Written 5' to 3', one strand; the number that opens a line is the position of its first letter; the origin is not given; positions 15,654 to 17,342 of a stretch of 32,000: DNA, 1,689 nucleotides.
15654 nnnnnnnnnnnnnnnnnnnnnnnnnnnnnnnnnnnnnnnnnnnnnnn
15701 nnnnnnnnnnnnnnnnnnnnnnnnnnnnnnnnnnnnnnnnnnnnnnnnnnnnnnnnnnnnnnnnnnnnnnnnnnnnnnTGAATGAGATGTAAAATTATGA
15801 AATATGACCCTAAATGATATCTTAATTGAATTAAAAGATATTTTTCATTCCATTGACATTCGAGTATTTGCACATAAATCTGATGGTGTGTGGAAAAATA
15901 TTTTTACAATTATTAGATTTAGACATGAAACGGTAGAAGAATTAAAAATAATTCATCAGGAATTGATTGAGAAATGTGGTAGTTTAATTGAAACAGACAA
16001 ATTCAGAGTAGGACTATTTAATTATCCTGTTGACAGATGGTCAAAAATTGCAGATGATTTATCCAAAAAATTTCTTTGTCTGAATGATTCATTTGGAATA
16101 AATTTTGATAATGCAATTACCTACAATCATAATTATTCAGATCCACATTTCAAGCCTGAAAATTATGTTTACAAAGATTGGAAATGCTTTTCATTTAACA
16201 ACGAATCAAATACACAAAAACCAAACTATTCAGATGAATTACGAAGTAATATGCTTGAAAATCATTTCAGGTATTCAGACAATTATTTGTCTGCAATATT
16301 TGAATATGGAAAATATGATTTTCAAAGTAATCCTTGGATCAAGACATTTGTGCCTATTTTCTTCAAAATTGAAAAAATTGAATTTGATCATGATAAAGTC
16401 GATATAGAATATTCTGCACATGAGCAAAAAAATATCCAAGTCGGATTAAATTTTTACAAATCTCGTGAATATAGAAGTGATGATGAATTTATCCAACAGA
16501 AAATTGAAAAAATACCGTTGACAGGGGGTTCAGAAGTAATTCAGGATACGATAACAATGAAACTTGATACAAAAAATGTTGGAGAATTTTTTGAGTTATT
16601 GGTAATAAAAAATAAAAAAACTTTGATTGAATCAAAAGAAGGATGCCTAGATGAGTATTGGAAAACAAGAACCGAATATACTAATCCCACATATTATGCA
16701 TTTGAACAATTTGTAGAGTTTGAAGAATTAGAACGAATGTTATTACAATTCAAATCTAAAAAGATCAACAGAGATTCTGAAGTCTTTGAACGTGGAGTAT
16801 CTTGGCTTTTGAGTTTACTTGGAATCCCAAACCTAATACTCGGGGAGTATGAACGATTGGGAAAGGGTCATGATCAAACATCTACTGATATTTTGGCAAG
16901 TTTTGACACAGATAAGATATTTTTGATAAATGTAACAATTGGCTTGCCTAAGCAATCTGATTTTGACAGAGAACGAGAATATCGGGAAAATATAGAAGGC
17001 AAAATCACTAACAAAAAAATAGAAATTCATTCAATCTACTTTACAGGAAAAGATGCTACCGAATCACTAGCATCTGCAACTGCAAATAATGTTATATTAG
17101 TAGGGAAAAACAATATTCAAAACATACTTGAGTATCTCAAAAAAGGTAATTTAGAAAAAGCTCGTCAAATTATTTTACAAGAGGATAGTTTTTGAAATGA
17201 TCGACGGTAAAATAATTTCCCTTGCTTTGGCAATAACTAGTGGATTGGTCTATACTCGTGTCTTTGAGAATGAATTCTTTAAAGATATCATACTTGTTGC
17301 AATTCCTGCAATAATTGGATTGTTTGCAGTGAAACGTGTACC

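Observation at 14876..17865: Tightly coupled three-gene operon of unrecognisable proteins (exported/TM protein, 463-aa protein with nuclease-like C-terminus, 2-TM protein): best candidate for an undescribed system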

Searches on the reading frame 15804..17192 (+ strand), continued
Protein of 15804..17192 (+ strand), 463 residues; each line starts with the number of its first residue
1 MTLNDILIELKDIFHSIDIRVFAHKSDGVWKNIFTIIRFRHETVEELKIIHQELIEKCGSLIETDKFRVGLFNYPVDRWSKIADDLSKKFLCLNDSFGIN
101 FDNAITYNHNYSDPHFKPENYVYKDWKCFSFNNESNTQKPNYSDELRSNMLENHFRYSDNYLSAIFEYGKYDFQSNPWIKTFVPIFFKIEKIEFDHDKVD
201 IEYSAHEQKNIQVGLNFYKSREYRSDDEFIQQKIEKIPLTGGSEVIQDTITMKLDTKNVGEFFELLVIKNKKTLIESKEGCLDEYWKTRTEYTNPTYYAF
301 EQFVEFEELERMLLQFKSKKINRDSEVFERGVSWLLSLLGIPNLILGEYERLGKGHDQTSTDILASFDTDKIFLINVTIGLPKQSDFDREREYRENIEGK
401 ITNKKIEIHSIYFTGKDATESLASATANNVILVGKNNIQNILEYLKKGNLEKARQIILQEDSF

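Call 88: fold_search(model_id=the predicted structure, library=viral)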
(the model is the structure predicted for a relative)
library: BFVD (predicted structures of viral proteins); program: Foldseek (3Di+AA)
matches with E <= 10: 1400; with E <= 0.001: 5
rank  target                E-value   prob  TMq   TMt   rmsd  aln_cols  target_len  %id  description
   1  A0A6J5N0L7            1.5e-04  1.00  0.12  0.30   6.7       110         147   10  Uncharacterized protein [uncultured Caudovirales phage]
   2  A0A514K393            2.9e-04  0.99  0.16  0.11  13.8       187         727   10  Uncharacterized protein [Nitrosopumilus spindle-shaped virus]
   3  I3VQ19                8.0e-04  0.47  0.13  0.15  22.4       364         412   10  B39.4 [miniopterid betaherpesvirus 1]
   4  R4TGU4                8.5e-04  1.00  0.17  0.48   7.6       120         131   14  PD-(D/E)XK nuclease [Halogranum tailed virus 1]
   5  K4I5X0                8.5e-04  1.00  0.20  0.42  10.7       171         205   12  Uncharacterized protein [Salmonella phage STML-198]
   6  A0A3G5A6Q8            1.0e-03  1.00  0.21  0.29   5.8       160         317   16  Uncharacterized protein [Hyperionvirus sp.]
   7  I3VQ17                1.2e-03  0.97  0.15  0.16  14.7       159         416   11  B39.2 [miniopterid betaherpesvirus 1]
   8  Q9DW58                1.8e-03  0.93  0.17  0.23   9.8       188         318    7  Pr137 [Rat cytomegalovirus (strain Maastricht)]
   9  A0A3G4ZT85            1.9e-03  1.00  0.22  0.40   5.7       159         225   20  Uncharacterized protein [Edafosvirus sp.]
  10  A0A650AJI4            1.9e-03  0.89  0.13  0.09  15.6       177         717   10  (no name in the UniProt tables at hand)
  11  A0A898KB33            2.0e-03  0.99  0.15  0.30   6.7       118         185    8  Uncharacterized protein [Haloarcula virus Hardyhisp2]
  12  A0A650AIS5            2.0e-03  0.38  0.14  0.14  18.7       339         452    9  (no name in the UniProt tables at hand)
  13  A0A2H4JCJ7            2.9e-03  0.99  0.14  0.37   9.8       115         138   10  Uncharacterized protein [uncultured Caudovirales phage]
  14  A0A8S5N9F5            3.4e-03  0.35  0.14  0.12  26.5       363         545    6  Uncharacterized protein [Siphoviridae sp. ctBmU27]
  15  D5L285                3.7e-03  0.89  0.11  0.13   7.7       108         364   14  Uncharacterized protein [uncultured virus]
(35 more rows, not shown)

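Call 89: find_related_loci(query=A1, collection=viral_contigs, flank=8000)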
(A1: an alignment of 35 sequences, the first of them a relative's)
Query A1 (463 aa) in viral_contigs; peptide patterns used: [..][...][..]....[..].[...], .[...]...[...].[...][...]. (x = any residue, [..] = any of these).
48 stretches matched a pattern, but none encodes a relative of the query by tblastn (E <= 1e-3).

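Call 90: search_dna_similar(query=L009:2206-3987:+, collection=phages, mode=protein, max_rows=10)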
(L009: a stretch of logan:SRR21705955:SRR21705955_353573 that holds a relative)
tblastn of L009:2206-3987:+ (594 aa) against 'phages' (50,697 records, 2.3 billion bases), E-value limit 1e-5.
Records with a match: 39; places in all: 39; records where one place covers at least 80% of the query: 12.
Best place of each record, by identity: <60% 39.
By first word of the organism name: Microbacterium 6; Acidianus 6; Streptomyces 5; Methanosarcina 4; Rhodococcus 3; Vibrio 3; His 2; Haloarcula 2; His2 2; Bacillus 2; and 3 more.
By host as written in the record: Microbacterium testaceum NRRL B-24232 6; Streptomyces scabiei RL-34 5; Sulfolobales 4; - 3; Methanosarcina mazei Go1 3; Haloarcula hispanica 2; Haloarcula hispanica DSM 4426 2; Rhodococcus opacus PD631 2; and 9 more.
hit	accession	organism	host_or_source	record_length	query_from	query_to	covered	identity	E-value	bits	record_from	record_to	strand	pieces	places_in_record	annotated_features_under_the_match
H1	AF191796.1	His 1 virus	-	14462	24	566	91%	25.5%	5e-36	150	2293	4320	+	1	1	DNA polymerase type B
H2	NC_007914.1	His 1 virus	Haloarcula hispanica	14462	24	566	91%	25.5%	5e-36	150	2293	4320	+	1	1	DNA polymerase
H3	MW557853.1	Haloarcula virus Hardyhisp2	Haloarcula hispanica DSM 4426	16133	26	576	93%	24.9%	9e-34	143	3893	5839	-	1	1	putative DNA polymerase type B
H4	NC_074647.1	Haloarcula virus Hardyhisp2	Haloarcula hispanica DSM 4426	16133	26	576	93%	24.9%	9e-34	143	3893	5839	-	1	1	putative DNA polymerase type B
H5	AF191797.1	His2 virus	-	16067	34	579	92%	24.9%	2e-34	145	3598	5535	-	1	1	putative DNA polymerase type B | Region: DNA_pol_B_2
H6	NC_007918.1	His2 virus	Haloarcula hispanica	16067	34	579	92%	24.9%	2e-34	145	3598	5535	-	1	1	DNA polymerase | Region: DNA_pol_B_2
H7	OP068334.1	Microbacterium phage LuzDeMundo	Microbacterium testaceum NRRL B-24232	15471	58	574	87%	25.0%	1e-29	130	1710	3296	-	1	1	7: DNA primase/polymerase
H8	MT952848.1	Microbacterium phage MuffinTheCat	Microbacterium testaceum NRRL B-24232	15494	58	574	87%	25.0%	2e-29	130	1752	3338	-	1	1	7: DNA primase/polymerase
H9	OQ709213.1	Microbacterium phage Bee17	Microbacterium testaceum NRRL B-24232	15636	58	574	87%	25.0%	2e-28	127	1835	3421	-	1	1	8: DNA primase/polymerase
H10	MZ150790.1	Microbacterium phage Badulia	Microbacterium testaceum NRRL B-24232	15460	79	574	84%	25.5%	2e-28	127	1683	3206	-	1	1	7: DNA primase/polymerase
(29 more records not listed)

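Call 92: search_dna_similar(query=window:15804-17192:+, collection=phages, mode=protein, max_rows=10, max_evalue=0.01)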
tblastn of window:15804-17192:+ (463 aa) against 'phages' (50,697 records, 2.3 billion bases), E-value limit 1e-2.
No match.

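Call 103: search_protein_families(library=padloc, proteins=[L009:6381-6938:-, L009:7045-7704:-, L008:3584-4132:+, L003:7285-7980:+, L018:6530-6934:+, L017:177-629:+], max_evalue=0.01)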
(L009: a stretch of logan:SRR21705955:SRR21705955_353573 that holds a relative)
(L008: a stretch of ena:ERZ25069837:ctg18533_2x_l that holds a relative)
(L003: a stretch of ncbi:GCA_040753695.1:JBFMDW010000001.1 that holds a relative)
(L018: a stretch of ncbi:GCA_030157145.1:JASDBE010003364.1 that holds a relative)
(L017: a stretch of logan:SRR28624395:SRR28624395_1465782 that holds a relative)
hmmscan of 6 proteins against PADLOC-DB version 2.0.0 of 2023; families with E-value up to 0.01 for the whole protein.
L009:6381-6938:- (186 aa): 0 families

L009:7045-7704:- (220 aa): 0 families

L008:3584-4132:+ (183 aa): 0 families

L003:7285-7980:+ (232 aa): 0 families

L018:6530-6934:+ (135 aa): 2 families
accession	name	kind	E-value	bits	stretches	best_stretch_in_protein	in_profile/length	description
PDLC04425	PDC-M11B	-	1.4e-05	23.6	1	12-38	5-31/132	-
PDLC04424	PDC-M11B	-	0.00033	18.6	1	11-52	11-53/142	-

L017:177-629:+ (151 aa): 0 families

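Call 112: search_solved_structures(query=P0068, max_evalue=1)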
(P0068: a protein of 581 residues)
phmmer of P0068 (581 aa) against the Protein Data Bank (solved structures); distinct sequences matched with E-value up to 1: 1.
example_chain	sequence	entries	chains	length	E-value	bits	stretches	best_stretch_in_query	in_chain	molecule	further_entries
5z8q_A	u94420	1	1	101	0.39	12.8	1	508-568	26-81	Heat shock protein SSA1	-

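Call 116: list_cluster_members(proteins=[L018:4461-6005:-, L018:153-3176:-, L017:2357-4003:-, L017:4009-7074:-, P0136, P0194, P0020, P0019])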
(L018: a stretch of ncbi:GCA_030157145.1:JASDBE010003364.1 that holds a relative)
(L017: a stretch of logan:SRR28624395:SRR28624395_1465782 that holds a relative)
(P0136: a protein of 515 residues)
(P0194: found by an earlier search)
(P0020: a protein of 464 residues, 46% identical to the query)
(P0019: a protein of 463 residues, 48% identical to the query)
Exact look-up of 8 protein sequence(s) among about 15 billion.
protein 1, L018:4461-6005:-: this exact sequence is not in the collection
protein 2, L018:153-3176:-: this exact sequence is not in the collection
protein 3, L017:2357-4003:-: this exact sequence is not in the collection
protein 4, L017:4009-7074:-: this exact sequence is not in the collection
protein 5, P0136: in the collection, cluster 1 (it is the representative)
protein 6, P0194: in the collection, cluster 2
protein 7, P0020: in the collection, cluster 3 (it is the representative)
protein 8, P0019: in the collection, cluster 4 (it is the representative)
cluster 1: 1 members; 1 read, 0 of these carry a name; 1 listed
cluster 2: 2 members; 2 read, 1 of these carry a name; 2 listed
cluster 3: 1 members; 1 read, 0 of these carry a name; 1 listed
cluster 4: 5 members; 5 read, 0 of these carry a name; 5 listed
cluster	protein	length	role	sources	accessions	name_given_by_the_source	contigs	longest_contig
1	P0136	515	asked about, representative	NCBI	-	-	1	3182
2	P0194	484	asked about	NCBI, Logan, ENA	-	-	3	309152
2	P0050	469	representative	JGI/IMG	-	hypothetical protein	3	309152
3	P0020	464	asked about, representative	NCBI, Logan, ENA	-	-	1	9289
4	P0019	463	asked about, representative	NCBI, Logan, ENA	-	-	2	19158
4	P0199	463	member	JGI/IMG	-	-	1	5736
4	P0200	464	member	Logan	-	-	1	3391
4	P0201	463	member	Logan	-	-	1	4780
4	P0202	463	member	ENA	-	-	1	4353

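Call 117: search_dna_similar(query=P0101, collection=plasmids, mode=protein, max_evalue=0.001, max_rows=10)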
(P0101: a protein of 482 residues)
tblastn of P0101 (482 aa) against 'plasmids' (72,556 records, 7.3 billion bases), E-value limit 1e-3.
No match.

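Call 118: search_dna_similar(query=P0150, collection=plasmids, mode=protein, max_evalue=0.001, max_rows=10)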
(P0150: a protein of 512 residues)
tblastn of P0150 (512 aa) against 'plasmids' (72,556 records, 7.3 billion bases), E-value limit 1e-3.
No match.

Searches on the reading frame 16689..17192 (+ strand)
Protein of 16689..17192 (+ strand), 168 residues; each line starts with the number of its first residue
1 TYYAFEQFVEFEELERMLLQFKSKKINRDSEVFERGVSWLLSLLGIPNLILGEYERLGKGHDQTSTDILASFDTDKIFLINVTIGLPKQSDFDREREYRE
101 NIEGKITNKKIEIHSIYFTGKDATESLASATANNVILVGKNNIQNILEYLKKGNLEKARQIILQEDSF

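Call 86: search_solved_structures(query=A5, max_evalue=10, show_alignments=3)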
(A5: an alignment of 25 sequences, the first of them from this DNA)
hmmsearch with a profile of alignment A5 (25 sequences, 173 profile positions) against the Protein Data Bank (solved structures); distinct sequences matched with E-value up to 10: 29.
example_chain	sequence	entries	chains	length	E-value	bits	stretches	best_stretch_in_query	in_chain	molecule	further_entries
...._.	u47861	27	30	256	0.097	15.4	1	21-117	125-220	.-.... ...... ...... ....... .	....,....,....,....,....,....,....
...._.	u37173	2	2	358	0.29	13.8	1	99-159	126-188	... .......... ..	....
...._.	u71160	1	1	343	0.3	13.8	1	98-159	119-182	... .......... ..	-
3pr4_A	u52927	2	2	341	0.3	13.8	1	98-159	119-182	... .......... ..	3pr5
2ago_A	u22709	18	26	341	0.3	13.8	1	98-159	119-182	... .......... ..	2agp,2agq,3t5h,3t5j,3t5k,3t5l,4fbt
3gii_A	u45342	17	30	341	0.3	13.8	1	98-159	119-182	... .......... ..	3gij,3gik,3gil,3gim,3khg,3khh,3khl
4g3i_A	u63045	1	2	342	0.3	13.8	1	98-159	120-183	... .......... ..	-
2rdi_A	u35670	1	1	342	0.3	13.8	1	98-159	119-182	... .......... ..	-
4tqr_A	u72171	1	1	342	0.3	13.8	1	98-159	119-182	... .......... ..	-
4qwc_A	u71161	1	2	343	0.3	13.8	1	98-159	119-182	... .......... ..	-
3v6k_A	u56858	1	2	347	0.31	13.7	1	98-159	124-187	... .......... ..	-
9nke_A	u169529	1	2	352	0.31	13.7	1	99-159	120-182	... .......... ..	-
3pvx_A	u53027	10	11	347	0.31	13.7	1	98-159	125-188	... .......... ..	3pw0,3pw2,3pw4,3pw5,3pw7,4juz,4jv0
2imw_P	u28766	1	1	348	0.31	13.7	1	98-159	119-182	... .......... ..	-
3v6h_A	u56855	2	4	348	0.31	13.7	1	98-159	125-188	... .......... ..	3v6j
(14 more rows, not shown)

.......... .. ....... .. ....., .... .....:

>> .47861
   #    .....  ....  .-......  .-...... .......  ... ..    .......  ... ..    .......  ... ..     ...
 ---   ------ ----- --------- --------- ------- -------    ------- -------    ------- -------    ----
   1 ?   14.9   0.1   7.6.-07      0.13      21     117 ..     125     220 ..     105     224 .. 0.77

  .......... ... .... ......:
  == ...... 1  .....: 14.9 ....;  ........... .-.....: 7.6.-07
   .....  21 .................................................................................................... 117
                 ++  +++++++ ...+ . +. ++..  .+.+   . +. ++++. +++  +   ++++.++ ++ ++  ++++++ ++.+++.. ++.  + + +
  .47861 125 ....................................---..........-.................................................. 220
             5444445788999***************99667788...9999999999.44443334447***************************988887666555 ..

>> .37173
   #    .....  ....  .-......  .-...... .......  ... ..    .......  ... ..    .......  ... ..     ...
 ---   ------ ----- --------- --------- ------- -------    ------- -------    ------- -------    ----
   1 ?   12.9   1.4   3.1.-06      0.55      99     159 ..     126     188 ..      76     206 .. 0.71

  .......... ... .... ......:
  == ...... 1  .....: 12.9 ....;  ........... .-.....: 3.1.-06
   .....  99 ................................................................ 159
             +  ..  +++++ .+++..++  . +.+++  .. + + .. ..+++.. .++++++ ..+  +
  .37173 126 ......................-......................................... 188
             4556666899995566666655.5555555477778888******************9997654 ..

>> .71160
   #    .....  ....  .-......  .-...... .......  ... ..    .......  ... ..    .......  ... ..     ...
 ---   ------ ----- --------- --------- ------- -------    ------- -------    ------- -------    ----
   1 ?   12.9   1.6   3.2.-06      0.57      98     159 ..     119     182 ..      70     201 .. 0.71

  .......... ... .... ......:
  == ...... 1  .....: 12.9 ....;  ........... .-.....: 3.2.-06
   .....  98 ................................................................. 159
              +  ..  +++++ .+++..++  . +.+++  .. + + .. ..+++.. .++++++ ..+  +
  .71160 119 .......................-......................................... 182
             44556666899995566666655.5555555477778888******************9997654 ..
